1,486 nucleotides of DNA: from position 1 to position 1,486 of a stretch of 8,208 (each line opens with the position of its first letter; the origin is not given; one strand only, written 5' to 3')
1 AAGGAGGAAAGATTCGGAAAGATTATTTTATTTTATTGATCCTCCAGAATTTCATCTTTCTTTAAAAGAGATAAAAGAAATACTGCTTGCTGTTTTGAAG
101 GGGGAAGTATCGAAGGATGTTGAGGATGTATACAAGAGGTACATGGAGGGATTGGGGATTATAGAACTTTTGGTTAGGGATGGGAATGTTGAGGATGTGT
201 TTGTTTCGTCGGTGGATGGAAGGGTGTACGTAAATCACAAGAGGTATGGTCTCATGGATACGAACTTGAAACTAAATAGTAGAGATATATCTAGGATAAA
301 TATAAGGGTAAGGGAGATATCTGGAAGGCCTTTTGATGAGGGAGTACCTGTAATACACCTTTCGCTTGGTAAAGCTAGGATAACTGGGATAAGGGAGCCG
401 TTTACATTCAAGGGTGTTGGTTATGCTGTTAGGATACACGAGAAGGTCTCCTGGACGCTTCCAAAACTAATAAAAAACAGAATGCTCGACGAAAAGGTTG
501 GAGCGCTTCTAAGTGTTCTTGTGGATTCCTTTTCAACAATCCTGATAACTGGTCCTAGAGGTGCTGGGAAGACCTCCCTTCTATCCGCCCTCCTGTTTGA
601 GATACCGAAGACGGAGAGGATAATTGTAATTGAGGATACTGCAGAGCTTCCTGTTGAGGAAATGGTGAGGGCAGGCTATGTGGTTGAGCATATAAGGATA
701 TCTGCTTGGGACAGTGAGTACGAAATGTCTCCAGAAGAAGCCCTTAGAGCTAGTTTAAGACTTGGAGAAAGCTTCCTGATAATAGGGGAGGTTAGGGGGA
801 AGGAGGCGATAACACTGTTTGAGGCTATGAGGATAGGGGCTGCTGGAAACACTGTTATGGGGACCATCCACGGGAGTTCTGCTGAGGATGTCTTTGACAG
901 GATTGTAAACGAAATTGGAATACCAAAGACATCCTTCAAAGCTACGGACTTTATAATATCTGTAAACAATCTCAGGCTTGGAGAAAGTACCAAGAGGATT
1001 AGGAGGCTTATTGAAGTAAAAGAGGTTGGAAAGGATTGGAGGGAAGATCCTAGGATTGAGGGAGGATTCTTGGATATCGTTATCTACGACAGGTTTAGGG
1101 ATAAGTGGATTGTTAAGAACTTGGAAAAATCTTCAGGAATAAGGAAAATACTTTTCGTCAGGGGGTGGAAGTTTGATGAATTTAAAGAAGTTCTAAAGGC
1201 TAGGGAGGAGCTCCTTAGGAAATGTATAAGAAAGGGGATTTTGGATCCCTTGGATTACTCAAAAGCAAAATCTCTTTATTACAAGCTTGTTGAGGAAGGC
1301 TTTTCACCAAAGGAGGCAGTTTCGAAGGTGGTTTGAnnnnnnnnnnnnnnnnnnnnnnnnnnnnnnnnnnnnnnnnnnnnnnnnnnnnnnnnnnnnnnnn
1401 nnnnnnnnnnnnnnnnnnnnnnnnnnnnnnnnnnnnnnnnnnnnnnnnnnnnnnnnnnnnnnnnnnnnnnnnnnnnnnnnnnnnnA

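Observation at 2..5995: Type IV filament-like locus with no recognisable platform protein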

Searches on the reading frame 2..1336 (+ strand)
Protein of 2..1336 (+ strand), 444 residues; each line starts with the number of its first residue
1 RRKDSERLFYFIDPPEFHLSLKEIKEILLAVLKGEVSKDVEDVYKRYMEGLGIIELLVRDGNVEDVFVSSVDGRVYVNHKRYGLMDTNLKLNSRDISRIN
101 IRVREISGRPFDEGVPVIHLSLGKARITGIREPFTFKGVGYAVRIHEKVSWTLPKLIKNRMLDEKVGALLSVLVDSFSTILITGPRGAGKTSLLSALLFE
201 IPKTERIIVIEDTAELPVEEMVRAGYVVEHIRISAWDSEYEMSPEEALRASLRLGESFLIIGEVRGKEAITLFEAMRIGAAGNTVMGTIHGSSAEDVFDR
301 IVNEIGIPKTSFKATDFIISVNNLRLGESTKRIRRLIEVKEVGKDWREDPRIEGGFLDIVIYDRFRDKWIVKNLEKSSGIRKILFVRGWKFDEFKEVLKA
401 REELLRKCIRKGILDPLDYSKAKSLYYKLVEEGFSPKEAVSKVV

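Call 5: search_protein_families(library=pfam, proteins=[window:2-1336:+], max_evalue=1)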
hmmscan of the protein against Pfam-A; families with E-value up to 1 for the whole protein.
window:2-1336:+ (444 aa): 21 families
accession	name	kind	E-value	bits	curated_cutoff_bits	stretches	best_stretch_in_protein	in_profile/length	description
PF00437.27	T2SSE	-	4.3e-25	88.6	24.9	1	133-315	100-268/370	Type II/IV secretion system protein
PF13191.12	AAA_16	-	0.00011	23.2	32.6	1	177-217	24-63/167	AAA ATPase domain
PF02492.25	cobW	-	0.00058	19.9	20.7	1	179-212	2-35/180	CobW/HypB/UreG, nucleotide-binding domain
PF00005.33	ABC_tran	-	0.0019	19.3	25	1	174-214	8-48/137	ABC transporter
PF13476.12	AAA_23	-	0.0047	18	27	1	179-199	21-41/201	AAA domain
PF13173.12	AAA_14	-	0.0089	16.5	27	1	179-210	4-35/129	AAA domain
PF20720.3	nSTAND3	-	0.0093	16.1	27.2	1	177-215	17-56/155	Novel STAND NTPase 3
PF13401.12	AAA_22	-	0.013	16.2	27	1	180-208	8-37/130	AAA domain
PF13555.12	AAA_29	-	0.013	15.6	27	1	179-197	24-42/61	P-loop containing region of AAA domain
PF12775.13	AAA_7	-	0.02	14.9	25.8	1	166-206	22-62/181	P-loop containing dynein motor region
PF09439.16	SRPRB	-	0.047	13.5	25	1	178-200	4-26/178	Signal recognition particle receptor beta subunit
PF00625.27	Guanylate_kin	-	0.053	13.7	25.2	1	179-215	4-40/182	Guanylate kinase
PF00004.35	AAA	-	0.054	14.4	21.2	1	180-201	1-22/131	ATPase family associated with various cellular activities (AAA)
PF13521.12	AAA_28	-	0.086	13.5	27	1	180-198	2-20/164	AAA domain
PF10412.15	TrwB_AAD_bind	-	0.16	11.3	20.5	1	179-213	17-51/387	Type IV secretion-system coupling protein DNA-binding domain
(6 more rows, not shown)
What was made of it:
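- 2..1336 (+): PilB/FlaI/TadA-type secretion ATPase, cut at its 5' end by the window edge (about 52 residues missing). PF00437 at E 4.3e-25 (call 5).
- Checked: It hits PF00437 T2SSE at E 4.3e-25 (call 5).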

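Call 13: find_homologous_proteins(query=window:2-1336:+, max_evalue=1e-10)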
Query window:2-1336:+ (444 aa): 3253 proteins with E <= 1e-10 among 8000 candidates; the best 120 are listed.
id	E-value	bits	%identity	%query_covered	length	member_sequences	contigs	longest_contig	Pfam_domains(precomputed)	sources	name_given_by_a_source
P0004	4.1e-226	769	76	100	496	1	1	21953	PF00437.27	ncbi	-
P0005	1.6e-191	655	67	99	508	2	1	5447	PF00437.27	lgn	-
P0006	5.1e-110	386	50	84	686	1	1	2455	PF00437.27,PF13401.13,PF13191.13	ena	-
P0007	2.2e-109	384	48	80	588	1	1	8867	PF00437.27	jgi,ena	-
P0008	2.5e-109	384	47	90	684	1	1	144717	PF00437.27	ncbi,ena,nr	ncbi:MAG: type II/IV secretion system ATPase subunit [Nanoarchaeota archaeon]|nr:type II/IV secretio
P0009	1.1e-108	382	45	90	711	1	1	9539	PF00437.27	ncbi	-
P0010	4.2e-108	380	45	93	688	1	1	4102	PF00437.27,PF13401.13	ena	-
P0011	6.1e-108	379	44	89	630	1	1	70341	PF00437.27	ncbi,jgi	-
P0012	6.1e-108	379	44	91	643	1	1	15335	PF00437.27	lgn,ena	-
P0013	1.1e-107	378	48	88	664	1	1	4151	PF00437.27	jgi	-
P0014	1.6e-107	378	46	92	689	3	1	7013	PF00437.27,PF13401.13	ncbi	-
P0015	3.6e-107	377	48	88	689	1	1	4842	PF00437.27,PF13401.13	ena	-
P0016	4.1e-107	377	45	97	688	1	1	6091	PF00437.27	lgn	-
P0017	6.3e-107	376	52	79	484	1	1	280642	PF00437.27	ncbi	-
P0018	6.4e-107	376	44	95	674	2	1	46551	PF00437.27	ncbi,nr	ncbi:MAG: type II/IV secretion system ATPase subunit [Candidatus Nanoarchaeia archaeon]|nr:type II/I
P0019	2.3e-106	374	50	84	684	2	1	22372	PF00437.27,PF13401.13,PF13191.13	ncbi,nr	ncbi:MAG: type II/IV secretion system ATPase subunit [Nanoarchaeota archaeon]|nr:type II/IV secretio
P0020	3.5e-106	374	48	85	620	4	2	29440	PF00437.27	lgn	-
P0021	1.0e-105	372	47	87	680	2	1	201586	PF00437.27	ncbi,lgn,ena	-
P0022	2.0e-105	371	45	95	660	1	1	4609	PF00437.27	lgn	-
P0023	2.8e-105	371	43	89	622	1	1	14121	PF00437.27,PF13191.13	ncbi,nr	ncbi:hypothetical protein GF352_02770 [archaeon]|nr:hypothetical protein [archaeon]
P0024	3.9e-105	370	46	85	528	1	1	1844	PF00437.27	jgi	jgi:type IV secretory pathway ATPase VirB11/archaellum biosynthesis ATPase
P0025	7.5e-105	369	47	85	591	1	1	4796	PF00437.27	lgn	-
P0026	8.5e-105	369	46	91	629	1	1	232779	PF00437.27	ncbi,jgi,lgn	ncbi:MAG: type II/IV secretion system ATPase subunit [Candidatus Nanoarchaeia archaeon]|jgi:type IV 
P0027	1.0e-104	369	47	88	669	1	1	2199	PF00437.27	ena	-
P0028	1.1e-104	369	45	91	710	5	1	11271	PF00437.27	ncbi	-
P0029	1.3e-104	368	42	97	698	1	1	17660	PF00437.27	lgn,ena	-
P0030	1.5e-104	368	48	83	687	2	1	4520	PF00437.27,PF13401.13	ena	-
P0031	2.3e-104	368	48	83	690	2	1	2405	PF00437.27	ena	-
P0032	4.0e-103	363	46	90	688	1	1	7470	PF00437.27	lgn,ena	-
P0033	4.6e-103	363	47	89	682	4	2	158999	PF00437.27,PF13191.13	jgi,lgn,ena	-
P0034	1.1e-102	362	44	91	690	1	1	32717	PF00437.27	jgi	jgi:type IV secretory pathway ATPase VirB11/archaellum biosynthesis ATPase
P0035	1.9e-102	361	51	77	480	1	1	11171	PF00437.27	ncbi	-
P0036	1.9e-102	361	45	90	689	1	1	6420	PF00437.27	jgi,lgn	jgi:type IV secretory pathway ATPase VirB11/archaellum biosynthesis ATPase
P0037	3.6e-102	360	43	94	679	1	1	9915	PF00437.27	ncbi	ncbi:MAG: ATPase, T2SS/T4P/T4SS family [Candidatus Aenigmatarchaeota archaeon]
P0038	4.3e-102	360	46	88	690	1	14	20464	PF00437.27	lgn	-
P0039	7.7e-102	359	46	86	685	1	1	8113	PF00437.27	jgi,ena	-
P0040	8.1e-102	359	46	87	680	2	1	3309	PF00437.27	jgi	-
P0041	1.2e-101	359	43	95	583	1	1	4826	PF00437.27,PF27713.1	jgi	-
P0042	1.8e-101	358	45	84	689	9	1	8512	PF00437.27,PF02463.26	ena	-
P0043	1.9e-101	358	45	93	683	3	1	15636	PF00437.27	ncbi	-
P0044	2.8e-101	357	50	79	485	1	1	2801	PF00437.27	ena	-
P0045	3.6e-101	357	46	90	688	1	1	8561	PF00437.27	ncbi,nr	ncbi:type II/IV secretion system ATPase subunit [Candidatus Micrarchaeota archaeon]|nr:type II/IV se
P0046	6.8e-101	356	45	85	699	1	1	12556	PF00437.27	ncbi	-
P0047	1.1e-100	355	43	93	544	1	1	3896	PF00437.27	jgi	jgi:type IV secretory pathway ATPase VirB11/archaellum biosynthesis ATPase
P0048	1.3e-100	355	47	93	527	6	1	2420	PF00437.27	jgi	-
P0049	1.3e-100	355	45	86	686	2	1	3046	PF00437.27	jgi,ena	-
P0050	1.7e-100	355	44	90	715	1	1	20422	PF00437.27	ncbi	ncbi:MAG: type II/IV secretion system ATPase subunit [Candidatus Micrarchaeota archaeon]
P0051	2.0e-100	355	51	78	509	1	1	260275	PF00437.27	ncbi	-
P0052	2.4e-100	354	42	96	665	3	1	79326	PF00437.27,PF13191.13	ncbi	-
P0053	2.9e-100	354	41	95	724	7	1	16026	PF00437.27,PF13401.13,PF13191.13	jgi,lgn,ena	-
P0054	3.6e-100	354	48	89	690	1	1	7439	PF00437.27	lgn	-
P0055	3.7e-100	354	46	85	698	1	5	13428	PF00437.27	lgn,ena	-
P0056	6.6e-100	353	47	82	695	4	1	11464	PF00437.27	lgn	-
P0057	7.9e-100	353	41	95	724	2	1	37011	PF00437.27,PF13191.13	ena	-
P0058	1.7e-99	351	48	79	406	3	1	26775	PF00437.27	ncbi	-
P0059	3.4e-99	350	45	88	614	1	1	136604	PF00437.27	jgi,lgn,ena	-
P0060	4.9e-99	350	41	95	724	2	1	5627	PF00437.27,PF13191.13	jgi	-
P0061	8.6e-99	349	43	90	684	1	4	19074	PF00437.27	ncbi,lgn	-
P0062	1.0e-98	349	44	86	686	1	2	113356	PF00437.27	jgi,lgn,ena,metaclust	metaclust:\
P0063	1.1e-98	349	43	86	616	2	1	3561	PF00437.27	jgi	jgi:type IV secretory pathway ATPase VirB11/archaellum biosynthesis ATPase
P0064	1.2e-98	349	39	98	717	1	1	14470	PF00437.27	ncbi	-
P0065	1.4e-98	348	43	91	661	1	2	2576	PF00437.27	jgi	-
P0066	1.7e-98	348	46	84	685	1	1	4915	PF00437.27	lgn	-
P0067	2.2e-98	348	41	91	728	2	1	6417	PF00437.27,PF13191.13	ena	-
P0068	3.2e-98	347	46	81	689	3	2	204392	PF00437.27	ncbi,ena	-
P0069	3.6e-98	347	46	82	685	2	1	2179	PF00437.27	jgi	jgi:flagellar protein FlaI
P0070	3.9e-98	347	42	89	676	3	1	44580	PF00437.27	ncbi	ncbi:MAG: type II/IV secretion system ATPase subunit [Candidatus Aenigmatarchaeota archaeon]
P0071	4.6e-98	347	41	91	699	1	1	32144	PF00437.27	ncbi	-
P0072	9.3e-98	346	44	86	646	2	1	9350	PF00437.27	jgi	-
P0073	1.0e-97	346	47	82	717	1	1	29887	PF00437.27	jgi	jgi:type IV secretory pathway ATPase VirB11/archaellum biosynthesis ATPase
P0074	1.2e-97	345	43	100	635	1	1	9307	PF00437.27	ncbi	-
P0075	1.9e-97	345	45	86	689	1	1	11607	PF00437.27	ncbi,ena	-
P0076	2.2e-97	345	45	93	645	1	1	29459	PF00437.27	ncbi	-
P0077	2.3e-97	344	41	91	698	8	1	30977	PF00437.27,PF13191.13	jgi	-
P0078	5.4e-97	343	43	100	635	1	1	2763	PF00437.27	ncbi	-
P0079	6.4e-97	343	50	77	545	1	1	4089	PF00437.27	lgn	-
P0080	2.6e-96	341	42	87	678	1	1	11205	PF00437.27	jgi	-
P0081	4.1e-96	340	50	77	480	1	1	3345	PF00437.27,PF13191.13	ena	-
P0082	4.4e-96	340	43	93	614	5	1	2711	PF00437.27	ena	-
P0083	1.6e-95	338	49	78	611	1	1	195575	PF00437.27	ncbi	-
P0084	1.9e-95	338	48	81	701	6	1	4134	PF00437.27,PF13191.13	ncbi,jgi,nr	ncbi:MAG TPA: hypothetical protein ENG50_02820 [Candidatus Altiarchaeales archaeon]|nr:hypothetical 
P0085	1.9e-95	338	47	81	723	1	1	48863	PF00437.27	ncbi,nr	ncbi:MAG: ATPase, T2SS/T4P/T4SS family [Candidatus Nanoarchaeia archaeon]|nr:ATPase, T2SS/T4P/T4SS f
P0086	3.5e-95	337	43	90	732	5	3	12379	PF00437.27,PF13401.13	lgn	-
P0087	3.9e-95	337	41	93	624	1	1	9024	PF00437.27,PF13401.13,PF13191.13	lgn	-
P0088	4.0e-95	337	42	82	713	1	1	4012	PF00437.27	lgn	-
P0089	4.9e-95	337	43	95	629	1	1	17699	PF00437.27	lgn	-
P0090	6.3e-95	336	41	93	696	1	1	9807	PF00437.27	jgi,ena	-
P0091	8.1e-95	336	44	89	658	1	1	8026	PF00437.27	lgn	-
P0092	8.6e-95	336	40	96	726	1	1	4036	PF00437.27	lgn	-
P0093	1.0e-94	336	42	85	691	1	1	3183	PF00437.27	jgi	jgi:type IV secretory pathway ATPase VirB11/archaellum biosynthesis ATPase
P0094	1.1e-94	336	42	88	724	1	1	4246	PF00437.27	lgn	-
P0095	1.4e-94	335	42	89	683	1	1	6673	PF00437.27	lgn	-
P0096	1.5e-94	335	42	90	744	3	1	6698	PF00437.27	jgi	jgi:flagellar protein FlaI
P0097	1.7e-94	335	43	97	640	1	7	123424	PF00437.27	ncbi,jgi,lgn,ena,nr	ncbi:MAG: type II/IV secretion system ATPase subunit [Candidatus Nanoarchaeia archaeon]|nr:type II/I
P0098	2.9e-94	334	42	93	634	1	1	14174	PF00437.27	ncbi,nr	ncbi:MAG: type II/IV secretion system ATPase subunit [Nanoarchaeota archaeon]|nr:type II/IV secretio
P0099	3.7e-94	334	41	95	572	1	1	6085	PF00437.27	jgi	jgi:type IV secretory pathway ATPase VirB11/archaellum biosynthesis ATPase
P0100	4.3e-94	334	44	87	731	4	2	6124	PF00437.27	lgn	-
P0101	6.2e-94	333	49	74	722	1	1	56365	PF00437.27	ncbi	-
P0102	1.4e-93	332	43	81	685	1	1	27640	PF00437.27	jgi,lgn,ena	jgi:type IV secretory pathway ATPase VirB11/archaellum biosynthesis ATPase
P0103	5.1e-93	330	40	96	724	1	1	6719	PF00437.27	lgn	-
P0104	5.8e-93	330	44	88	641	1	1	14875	PF00437.27,PF13401.13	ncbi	-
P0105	6.2e-93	330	44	89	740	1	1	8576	PF00437.27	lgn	-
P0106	6.6e-93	330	43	82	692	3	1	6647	PF00437.27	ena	-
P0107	7.3e-93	330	42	97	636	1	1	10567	PF00437.27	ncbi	-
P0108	8.9e-93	329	40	91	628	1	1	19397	PF00437.27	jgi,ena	-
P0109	1.2e-92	329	43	82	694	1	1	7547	PF00437.27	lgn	-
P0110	1.4e-92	329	47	74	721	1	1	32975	PF00437.27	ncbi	-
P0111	2.5e-92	328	47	77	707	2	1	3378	PF00437.27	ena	-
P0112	2.7e-92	328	45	79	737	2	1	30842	PF00437.27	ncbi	-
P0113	2.8e-92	328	42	92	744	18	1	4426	PF00437.27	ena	-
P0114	2.9e-92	328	47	77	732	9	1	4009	PF00437.27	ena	-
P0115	5.1e-92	327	41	86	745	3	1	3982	PF00437.27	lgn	-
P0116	6.8e-92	326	46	82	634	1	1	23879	PF00437.27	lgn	-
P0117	9.3e-92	326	50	70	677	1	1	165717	PF00437.27,PF13555.13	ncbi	-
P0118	9.5e-92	326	41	89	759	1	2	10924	PF00437.27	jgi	-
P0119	1.5e-91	325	44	81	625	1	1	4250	PF00437.27,PF13401.13,PF13191.13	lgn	-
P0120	1.6e-91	325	43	89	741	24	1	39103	PF00437.27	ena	-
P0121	2.1e-91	325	48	75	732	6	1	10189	PF00437.27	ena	-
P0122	2.3e-91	325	41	88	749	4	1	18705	PF00437.27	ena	-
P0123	2.3e-91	325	48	77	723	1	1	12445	PF00437.27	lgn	-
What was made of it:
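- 2..1336 (+): It is 76% identical to P0004 and 67% to P0005 (call 13).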

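Call 15: find_encoding_contigs(protein=P0004, flank=10000)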
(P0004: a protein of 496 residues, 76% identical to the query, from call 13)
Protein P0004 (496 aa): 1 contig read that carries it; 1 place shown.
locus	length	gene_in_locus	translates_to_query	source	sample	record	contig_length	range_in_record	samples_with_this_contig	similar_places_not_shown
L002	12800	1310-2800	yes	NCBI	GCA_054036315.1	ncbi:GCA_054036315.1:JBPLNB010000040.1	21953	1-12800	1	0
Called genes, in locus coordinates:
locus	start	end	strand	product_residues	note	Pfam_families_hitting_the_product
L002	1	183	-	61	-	?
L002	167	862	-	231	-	-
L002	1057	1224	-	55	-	-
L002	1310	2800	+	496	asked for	PF00437:T2SSE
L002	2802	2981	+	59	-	-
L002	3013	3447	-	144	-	-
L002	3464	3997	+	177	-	-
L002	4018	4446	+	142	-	-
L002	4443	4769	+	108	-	-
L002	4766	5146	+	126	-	-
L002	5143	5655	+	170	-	-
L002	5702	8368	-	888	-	-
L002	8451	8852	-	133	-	PF05168:HEPN (weak)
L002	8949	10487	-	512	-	-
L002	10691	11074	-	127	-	-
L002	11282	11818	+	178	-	PF03266:NTPase_1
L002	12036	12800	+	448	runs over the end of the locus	PF02629:CoA_binding, PF13380:CoA_binding_2, PF13607:Succ_CoA_lig, PF19045:Ligase_CoA_2 (weak)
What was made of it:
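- In L002 a gene with a weak HEPN-domain hit lies next to the 888-aa gene (call 15).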

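Call 16: find_encoding_contigs(protein=P0005, flank=10000)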
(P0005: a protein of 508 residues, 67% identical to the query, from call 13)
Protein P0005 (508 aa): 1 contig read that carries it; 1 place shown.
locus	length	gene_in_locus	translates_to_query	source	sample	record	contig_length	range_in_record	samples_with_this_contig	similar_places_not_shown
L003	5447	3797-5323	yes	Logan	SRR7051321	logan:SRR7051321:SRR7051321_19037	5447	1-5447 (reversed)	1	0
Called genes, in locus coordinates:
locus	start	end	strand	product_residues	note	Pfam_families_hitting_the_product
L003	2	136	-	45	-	?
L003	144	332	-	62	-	-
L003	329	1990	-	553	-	-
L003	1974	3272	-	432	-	PF00753:Lactamase_B, PF12706:Lactamase_B_2, PF22505:RNase_J_b_CASP, PF07521:RMMBL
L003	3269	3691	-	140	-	-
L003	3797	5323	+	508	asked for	PF00437:T2SSE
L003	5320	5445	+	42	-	?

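Call 17: find_encoding_contigs(protein=P0017, flank=10000, max_places=2)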
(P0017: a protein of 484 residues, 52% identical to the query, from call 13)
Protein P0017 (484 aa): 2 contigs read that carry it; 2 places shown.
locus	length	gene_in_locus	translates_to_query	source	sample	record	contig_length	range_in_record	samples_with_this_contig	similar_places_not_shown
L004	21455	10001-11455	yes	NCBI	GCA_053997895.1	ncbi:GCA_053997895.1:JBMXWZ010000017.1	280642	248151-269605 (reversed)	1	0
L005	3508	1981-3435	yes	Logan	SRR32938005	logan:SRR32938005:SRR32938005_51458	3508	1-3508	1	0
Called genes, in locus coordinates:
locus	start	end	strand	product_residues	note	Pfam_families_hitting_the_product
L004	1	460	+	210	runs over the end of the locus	PF02129:Peptidase_S15 (weak), PF01738:DLH (faint), PF12146:Hydrolase_4, PF20408:Abhydrolase_11, PF00561:Abhydrolase_1, PF12697:Abhydrolase_6, PF00326:Peptidase_S9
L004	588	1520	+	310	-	PF00005:ABC_tran, PF13555:AAA_29 (weak), PF13304:AAA_21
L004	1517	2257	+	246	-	PF06182:ABC2_membrane_6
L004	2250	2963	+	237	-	-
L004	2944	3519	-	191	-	PF13302:Acetyltransf_3, PF13420:Acetyltransf_4, PF00583:Acetyltransf_1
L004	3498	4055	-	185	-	PF08241:Methyltransf_11 (weak), PF08242:Methyltransf_12 (faint)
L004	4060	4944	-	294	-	-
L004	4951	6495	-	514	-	-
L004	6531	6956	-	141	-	-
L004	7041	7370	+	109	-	-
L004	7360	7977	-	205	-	-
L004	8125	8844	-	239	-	-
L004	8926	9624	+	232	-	PF04414:tRNA_deacylase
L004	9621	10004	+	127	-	-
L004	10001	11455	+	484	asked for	PF00437:T2SSE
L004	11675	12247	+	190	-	PF13549:ATP-grasp_5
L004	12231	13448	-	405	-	-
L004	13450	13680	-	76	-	-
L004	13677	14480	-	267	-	PF11969:DcpS_C (weak)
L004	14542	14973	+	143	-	-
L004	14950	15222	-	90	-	PF14947:HTH_45, PF13601:HTH_34 (weak)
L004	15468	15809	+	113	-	-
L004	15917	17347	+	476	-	PF00270:DEAD, PF04851:ResIII, PF21210:RNA_helicase_helical, PF00271:Helicase_C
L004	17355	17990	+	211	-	PF02732:ERCC4, PF12826:HHH_2, PF14520:HHH_5, PF00633:HHH (weak)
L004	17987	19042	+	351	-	PF04312:DUF460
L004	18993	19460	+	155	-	-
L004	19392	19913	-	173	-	PF01871:AMMECR1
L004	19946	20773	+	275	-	-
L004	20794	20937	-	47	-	-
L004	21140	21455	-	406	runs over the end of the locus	PF19289:PmbA_TldD_3rd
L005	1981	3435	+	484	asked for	PF00437:T2SSE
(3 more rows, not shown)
